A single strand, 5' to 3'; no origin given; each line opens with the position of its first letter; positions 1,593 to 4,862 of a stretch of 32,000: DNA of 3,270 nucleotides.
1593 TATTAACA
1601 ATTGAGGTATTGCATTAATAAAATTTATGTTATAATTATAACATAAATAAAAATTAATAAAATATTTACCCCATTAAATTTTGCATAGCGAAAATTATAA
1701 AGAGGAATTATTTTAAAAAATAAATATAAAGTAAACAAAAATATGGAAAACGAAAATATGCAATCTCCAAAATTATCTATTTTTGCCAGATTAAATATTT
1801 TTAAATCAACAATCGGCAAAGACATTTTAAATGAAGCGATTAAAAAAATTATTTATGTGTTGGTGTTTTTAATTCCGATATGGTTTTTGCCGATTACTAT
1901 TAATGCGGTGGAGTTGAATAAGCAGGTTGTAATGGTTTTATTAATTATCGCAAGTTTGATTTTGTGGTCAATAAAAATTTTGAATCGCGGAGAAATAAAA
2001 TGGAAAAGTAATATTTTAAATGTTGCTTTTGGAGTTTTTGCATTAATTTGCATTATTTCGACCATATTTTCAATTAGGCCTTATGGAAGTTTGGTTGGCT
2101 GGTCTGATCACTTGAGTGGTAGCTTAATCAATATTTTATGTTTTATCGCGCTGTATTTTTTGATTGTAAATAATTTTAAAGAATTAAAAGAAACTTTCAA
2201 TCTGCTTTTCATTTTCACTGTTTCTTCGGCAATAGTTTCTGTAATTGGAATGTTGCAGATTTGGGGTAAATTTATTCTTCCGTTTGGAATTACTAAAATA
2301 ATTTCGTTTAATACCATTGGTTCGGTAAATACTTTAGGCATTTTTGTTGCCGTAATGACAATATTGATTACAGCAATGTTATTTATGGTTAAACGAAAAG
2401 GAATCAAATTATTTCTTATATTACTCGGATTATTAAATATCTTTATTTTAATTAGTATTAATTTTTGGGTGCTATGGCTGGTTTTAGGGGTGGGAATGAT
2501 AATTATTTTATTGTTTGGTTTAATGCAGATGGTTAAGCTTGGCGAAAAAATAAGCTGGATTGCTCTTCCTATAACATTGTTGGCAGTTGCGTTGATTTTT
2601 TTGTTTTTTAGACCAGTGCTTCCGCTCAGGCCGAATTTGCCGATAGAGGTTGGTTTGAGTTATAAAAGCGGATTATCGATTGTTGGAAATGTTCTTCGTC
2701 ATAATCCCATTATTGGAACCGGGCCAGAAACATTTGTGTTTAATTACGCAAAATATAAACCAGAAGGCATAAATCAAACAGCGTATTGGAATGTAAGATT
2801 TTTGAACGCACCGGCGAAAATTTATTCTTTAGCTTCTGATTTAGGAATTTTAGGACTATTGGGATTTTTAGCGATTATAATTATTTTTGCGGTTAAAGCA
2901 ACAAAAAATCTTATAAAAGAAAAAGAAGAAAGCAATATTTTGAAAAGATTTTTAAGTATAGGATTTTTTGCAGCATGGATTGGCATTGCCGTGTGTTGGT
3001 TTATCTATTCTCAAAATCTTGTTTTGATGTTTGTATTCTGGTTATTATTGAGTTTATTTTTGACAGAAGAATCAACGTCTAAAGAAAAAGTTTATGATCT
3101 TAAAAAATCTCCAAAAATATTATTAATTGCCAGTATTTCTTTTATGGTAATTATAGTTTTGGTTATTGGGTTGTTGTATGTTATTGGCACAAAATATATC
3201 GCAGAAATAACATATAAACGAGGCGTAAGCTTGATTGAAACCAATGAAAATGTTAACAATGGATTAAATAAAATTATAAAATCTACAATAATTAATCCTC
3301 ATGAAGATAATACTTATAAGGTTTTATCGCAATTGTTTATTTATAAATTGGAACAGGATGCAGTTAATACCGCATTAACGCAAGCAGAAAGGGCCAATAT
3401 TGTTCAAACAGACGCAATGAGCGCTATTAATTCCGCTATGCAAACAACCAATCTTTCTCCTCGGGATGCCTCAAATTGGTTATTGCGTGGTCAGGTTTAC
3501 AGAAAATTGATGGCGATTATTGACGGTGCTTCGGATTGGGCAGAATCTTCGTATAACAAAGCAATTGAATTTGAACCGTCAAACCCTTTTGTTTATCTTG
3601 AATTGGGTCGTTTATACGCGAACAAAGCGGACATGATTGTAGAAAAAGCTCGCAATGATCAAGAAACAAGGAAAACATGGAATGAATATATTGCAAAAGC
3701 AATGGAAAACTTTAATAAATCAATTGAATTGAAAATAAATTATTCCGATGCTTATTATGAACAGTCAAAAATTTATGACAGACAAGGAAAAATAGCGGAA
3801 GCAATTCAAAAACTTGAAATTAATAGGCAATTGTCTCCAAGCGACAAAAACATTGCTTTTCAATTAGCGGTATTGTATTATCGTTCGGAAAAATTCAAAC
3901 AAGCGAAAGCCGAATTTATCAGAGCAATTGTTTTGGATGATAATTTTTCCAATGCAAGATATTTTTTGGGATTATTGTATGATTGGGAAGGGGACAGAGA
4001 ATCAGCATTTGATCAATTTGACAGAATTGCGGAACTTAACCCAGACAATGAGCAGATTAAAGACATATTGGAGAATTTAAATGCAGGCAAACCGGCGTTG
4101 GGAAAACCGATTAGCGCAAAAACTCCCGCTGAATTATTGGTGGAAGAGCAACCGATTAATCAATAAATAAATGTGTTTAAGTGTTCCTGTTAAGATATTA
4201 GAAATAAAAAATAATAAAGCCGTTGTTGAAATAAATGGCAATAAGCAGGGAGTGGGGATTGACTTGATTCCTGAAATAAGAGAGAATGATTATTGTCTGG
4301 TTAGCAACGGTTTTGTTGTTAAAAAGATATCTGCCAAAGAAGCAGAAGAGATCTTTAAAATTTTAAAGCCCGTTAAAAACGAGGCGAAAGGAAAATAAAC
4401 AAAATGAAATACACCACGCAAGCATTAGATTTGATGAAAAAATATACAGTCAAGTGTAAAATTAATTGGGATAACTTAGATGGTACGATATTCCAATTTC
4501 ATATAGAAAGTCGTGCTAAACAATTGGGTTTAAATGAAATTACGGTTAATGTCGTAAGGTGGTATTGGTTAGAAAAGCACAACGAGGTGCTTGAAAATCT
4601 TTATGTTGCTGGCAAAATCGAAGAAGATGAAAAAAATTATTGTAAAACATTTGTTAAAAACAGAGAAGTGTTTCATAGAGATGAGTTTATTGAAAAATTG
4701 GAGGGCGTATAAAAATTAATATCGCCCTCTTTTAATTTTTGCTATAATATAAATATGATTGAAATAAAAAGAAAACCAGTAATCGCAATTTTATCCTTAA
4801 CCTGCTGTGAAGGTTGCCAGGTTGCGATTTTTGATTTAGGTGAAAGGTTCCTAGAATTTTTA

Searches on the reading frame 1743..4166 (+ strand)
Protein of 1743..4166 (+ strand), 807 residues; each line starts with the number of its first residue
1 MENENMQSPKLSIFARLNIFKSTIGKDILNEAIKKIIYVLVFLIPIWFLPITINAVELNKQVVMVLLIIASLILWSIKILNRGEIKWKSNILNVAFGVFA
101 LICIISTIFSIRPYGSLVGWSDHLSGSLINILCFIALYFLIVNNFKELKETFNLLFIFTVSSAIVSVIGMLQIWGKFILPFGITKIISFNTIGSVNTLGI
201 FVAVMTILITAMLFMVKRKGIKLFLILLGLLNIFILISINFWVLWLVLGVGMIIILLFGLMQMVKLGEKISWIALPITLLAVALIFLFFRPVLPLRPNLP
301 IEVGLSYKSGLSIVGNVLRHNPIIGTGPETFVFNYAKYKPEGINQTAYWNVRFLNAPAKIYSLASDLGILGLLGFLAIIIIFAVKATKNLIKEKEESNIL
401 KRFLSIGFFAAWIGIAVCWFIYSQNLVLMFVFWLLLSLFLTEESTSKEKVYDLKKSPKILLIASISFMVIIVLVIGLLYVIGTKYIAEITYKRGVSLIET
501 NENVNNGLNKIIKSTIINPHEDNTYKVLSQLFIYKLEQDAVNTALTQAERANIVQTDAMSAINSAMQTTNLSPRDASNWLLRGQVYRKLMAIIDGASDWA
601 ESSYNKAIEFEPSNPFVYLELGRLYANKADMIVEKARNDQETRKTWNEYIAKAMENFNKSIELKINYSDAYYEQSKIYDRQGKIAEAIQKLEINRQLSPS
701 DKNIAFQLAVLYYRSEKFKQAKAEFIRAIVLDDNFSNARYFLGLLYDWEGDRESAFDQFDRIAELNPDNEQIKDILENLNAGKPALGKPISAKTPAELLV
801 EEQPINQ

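Call 4: search_protein_families(library=pfam, proteins=[window:1743-4166:+], max_evalue=0.01)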
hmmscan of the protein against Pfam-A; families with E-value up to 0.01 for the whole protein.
window:1743-4166:+ (807 aa): 14 families
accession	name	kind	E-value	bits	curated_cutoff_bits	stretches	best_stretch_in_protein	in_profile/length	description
PF13431.12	TPR_17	-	2.3e-11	43.4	24.4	2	657-689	2-34/34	Tetratricopeptide repeat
PF07719.23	TPR_2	-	1.9e-09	37.4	27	0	706-734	5-33/34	Tetratricopeptide repeat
PF13414.12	TPR_11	-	2.6e-09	37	26.8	1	603-627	16-40/42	TPR repeat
PF00515.34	TPR_1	-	6.9e-08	32.4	27.8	0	737-769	2-34/34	Tetratricopeptide repeat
PF14559.12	TPR_19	-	3.2e-07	31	25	1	681-728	4-51/68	Tetratricopeptide repeat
PF13181.12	TPR_8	-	5.3e-06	26.6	25.7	0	669-689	2-22/34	Tetratricopeptide repeat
PF13428.12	TPR_14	-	1.5e-05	25.7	23.5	0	737-772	2-37/44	Tetratricopeptide repeat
PF13432.12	TPR_16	-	1.5e-05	25.7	32.7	1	707-769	2-64/65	Tetratricopeptide repeat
PF23914.1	TPR_CcmH_CycH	-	8.5e-05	22.9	42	0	559-627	32-96/158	Cytochrome c-type biogenesis protein H TPR domain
PF12569.14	NatA_aux_su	-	0.00065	19.2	33.3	1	651-723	209-281/515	N-terminal acetyltransferase A, auxiliary subunit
PF12895.13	ANAPC3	-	0.00078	20.1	27.2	0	652-723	7-77/82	Anaphase-promoting complex, cyclosome, subunit 3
PF24575.1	TPR_Slam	-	0.00082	20.2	35.2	0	672-725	51-104/104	Surface lipoprotein assembly modifier, N-terminal TPR repeats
PF02259.29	FAT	-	0.0024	17.6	24.2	1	573-666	240-332/343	FAT domain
PF13174.12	TPR_6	-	0.0037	18.2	26.3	0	669-692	1-24/33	Tetratricopeptide repeat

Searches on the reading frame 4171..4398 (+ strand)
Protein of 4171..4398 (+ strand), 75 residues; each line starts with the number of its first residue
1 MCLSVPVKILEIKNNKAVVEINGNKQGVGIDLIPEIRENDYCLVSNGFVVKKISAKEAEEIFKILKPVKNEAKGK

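Call 4: search_protein_families(library=pfam, proteins=[window:4171-4398:+], max_evalue=0.01)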
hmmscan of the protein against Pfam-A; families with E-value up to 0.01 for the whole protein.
window:4171-4398:+ (75 aa): 1 family
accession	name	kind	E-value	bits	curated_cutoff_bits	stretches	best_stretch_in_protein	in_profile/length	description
PF01455.23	HupF_HypC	-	2.3e-19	69.8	28.5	1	1-65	1-65/65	HupF/HypC family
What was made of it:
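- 4171..4398 (+): hypC (75 aa), the Fe(CN)2CO-carrier chaperone, with the essential N-terminal Cys2 (MCLSVP). Pfam PF01455 at 69.8 bits (cutoff 28.5) in call 4.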

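Call 5: search_protein_families(library=ncbifam, proteins=[window:4171-4398:+], max_evalue=0.01)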
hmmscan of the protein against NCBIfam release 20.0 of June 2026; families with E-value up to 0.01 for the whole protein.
window:4171-4398:+ (75 aa): 4 families
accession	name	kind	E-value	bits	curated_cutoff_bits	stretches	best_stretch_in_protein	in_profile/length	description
TIGR00074.1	hypC_hupF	subfamily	6.6e-16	57.9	48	1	1-68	1-68/80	HypC/HybG/HupF family hydrogenase formation chaperone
NF007712.0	PRK10409.1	equivalog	4.4e-06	26.9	136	1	1-66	1-72/90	HypC/HybG/HupF family hydrogenase formation chaperone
NF007721.0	PRK10413.1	equivalog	3.5e-05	23.7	115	1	1-69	1-76/87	hydrogenase maturation factor HybG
NF041772.1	tung_bind_TupA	equivalog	0.0077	15.6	400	1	19-67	75-122/266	tungstate ABC transporter substrate-binding protein TupA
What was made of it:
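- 4171..4398 (+): TIGR00074 at 57.9 bits (cutoff 48) in call 5.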

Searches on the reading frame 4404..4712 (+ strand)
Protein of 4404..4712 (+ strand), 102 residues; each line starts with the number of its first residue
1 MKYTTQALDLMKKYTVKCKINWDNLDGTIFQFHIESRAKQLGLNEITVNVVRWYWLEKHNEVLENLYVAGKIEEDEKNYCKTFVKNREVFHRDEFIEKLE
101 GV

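Call 4: search_protein_families(library=pfam, proteins=[window:4404-4712:+], max_evalue=0.01)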
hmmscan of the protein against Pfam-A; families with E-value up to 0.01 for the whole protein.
window:4404-4712:+ (102 aa): 0 families

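Call 5: search_protein_families(library=ncbifam, proteins=[window:4404-4712:+], max_evalue=0.01)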
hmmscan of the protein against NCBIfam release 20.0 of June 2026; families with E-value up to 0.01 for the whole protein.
window:4404-4712:+ (102 aa): 0 families

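Call 24: search_protein_families(library=pfam, proteins=[window:4404-4712:+], max_evalue=1)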
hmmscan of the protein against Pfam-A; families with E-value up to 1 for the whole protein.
window:4404-4712:+ (102 aa): 4 families
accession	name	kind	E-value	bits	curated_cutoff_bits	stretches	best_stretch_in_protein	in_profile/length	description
PF04498.17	Pox_VP8_L4R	-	0.011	15.8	25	1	11-66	20-75/217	Poxvirus nucleic acid binding protein VP8/L4R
PF01207.24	Dus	-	0.043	13.4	20.4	1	12-48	123-157/311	Dihydrouridine synthase (Dus)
PF08369.16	PCP_red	-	0.17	12.4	32.5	1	34-52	24-42/45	Proto-chlorophyllide reductase 57 kD subunit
PF05208.19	ALG3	-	0.19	11.5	23.6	1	2-62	208-268/358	ALG3 protein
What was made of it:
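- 4404..4712 (+): 102-aa ORF. It is a lineage-specific shrunken derivative of DUF6390, a hydrogenase-associated protein of about 245 aa whose C-terminal domain is HypC-like. No direct Pfam or NCBIfam hit (calls 4, 5, 24).
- On DUF6390 (PF19927), for the 102-aa ORF: There is no Pfam hit (calls 4, 24).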

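Call 72: search_protein_representatives(protein=window:4404-4712:+)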
Query: 102 residues. Proteins with E-value up to 0.001 (for the whole library): 9; up to 1e-10: 2; up to 1e-30: 0. The best 9 are listed.
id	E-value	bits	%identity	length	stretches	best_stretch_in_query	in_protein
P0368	4.0e-20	87.9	46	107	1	3-99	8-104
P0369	7.1e-14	67.8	54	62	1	41-101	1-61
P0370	2.5e-07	46.8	35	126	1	2-86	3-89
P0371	2.5e-07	46.8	35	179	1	4-80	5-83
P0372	4.2e-05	39.6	34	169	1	1-68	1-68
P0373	8.4e-05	38.7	36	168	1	4-81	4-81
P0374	1.6e-04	37.8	37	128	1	5-81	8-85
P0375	3.7e-04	36.6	40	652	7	49-70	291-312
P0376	8.5e-04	35.4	33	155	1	4-78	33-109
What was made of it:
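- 4404..4712 (+): Only 9 representative homologues exist among 1.84 billion proteins (call 72).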
